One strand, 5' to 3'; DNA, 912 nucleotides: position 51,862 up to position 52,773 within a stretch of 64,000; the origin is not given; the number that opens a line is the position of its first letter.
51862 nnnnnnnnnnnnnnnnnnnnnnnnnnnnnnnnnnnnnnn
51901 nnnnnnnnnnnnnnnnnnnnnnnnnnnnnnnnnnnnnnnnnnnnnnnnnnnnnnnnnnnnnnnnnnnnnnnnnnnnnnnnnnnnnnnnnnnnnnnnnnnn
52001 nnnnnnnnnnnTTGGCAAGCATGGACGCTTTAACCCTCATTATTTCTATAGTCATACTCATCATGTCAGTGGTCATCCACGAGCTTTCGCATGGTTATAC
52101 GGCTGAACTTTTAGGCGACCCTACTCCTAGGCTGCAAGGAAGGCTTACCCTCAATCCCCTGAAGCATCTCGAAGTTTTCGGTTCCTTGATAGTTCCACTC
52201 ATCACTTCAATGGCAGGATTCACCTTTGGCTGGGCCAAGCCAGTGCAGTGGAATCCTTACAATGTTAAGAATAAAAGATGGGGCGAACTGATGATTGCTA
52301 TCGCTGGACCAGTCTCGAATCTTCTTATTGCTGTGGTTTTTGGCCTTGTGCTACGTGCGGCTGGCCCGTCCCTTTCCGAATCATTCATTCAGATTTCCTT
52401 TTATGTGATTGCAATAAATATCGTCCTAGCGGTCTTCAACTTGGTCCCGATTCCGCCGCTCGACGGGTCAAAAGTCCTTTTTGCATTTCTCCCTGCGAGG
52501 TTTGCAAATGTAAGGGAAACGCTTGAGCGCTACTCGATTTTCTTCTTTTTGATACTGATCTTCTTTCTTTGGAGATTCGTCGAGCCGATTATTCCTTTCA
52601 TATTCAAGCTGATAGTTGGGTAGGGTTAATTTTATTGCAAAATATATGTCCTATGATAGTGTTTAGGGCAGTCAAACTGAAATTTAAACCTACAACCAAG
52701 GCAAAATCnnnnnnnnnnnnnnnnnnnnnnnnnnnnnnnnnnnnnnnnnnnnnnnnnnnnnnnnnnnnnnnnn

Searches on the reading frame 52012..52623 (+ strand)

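Call 11: search_protein_families(library=ncbifam, proteins=[window:52012-52623:+], max_evalue=0.01)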
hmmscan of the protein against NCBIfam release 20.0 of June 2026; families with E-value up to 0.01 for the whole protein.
window:52012-52623:+ (203 aa): 3 families
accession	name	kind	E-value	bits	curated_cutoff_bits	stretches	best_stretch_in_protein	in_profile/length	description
NF041824.1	daptide_HExxH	equivalog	5.4e-07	29.1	300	1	88-160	215-284/379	daptide biosynthesis intramembrane metalloprotease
TIGR00054.1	TIGR00054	equivalog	0.00022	20.2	147.55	1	135-186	355-407/421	RIP metalloprotease RseP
NF058609.1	RiPP_HExxH_LiaK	equivalog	0.0011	18.7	225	0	8-37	90-119/246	YydH/LiaK family epipeptide maturation metalloprotease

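Call 12: search_protein_families(library=pfam, proteins=[window:52012-52623:+], max_evalue=0.01)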
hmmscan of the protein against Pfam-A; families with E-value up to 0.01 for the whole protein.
window:52012-52623:+ (203 aa): 2 families
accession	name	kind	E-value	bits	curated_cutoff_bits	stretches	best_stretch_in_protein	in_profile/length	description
PF02163.28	Peptidase_M50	-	2.4e-18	66.8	27.2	2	118-182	152-217/221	Peptidase family M50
PF01730.21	UreF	-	0.0063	17.3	23.3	0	106-158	98-149/151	UreF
